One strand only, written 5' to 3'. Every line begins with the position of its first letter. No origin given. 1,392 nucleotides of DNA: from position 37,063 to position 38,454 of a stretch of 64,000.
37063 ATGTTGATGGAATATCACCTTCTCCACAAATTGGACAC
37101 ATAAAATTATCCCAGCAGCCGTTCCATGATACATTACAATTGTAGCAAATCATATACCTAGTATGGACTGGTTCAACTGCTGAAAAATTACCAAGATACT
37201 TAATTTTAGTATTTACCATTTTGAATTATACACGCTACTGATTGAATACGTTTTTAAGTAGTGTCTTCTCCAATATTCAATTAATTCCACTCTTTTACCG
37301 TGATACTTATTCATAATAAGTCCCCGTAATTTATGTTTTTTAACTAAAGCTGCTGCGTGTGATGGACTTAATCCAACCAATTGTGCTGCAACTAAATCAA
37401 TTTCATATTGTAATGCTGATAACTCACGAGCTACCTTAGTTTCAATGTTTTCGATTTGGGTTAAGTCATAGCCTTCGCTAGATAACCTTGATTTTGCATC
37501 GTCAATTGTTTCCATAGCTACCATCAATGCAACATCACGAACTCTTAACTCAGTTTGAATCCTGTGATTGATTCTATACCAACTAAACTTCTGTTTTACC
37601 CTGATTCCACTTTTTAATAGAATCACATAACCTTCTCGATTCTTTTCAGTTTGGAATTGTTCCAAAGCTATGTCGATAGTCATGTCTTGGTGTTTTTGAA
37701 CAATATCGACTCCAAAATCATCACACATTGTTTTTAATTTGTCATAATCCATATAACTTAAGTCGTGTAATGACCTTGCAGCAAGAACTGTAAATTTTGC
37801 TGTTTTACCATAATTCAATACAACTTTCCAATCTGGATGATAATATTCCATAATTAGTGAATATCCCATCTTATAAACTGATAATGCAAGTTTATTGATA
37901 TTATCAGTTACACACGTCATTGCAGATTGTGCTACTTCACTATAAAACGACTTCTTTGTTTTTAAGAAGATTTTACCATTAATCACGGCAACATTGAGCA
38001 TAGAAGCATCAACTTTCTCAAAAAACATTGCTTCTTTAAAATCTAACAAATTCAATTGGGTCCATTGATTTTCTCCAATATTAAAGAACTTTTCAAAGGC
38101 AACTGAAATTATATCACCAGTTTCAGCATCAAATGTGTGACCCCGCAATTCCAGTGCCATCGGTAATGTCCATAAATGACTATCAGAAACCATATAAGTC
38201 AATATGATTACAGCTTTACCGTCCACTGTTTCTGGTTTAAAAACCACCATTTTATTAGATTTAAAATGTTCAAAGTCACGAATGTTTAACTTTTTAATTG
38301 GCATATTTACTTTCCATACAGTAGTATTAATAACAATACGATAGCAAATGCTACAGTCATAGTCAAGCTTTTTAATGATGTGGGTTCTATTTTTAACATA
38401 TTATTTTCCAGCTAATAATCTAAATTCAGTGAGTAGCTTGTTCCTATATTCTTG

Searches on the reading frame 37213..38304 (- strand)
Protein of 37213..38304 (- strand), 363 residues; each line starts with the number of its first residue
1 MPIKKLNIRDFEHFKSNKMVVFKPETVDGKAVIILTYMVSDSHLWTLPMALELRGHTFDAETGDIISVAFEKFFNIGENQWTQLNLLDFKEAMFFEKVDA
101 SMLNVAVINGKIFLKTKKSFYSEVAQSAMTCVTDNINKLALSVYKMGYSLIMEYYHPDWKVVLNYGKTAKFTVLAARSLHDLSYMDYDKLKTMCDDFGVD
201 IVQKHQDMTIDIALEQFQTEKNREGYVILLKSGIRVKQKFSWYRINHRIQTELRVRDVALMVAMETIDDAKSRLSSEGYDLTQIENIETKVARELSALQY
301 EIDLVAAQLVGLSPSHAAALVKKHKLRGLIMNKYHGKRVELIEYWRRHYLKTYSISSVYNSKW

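Call 7: search_protein_families(library=pfam, proteins=[window:37213-38304:-])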
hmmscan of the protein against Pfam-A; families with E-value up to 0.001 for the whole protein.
window:37213-38304:- (363 aa): 1 family
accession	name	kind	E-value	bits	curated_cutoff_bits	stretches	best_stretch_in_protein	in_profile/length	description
PF09511.15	RNA_lig_T4_1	-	3.1e-17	63.6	28.3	1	53-242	2-226/227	RNA ligase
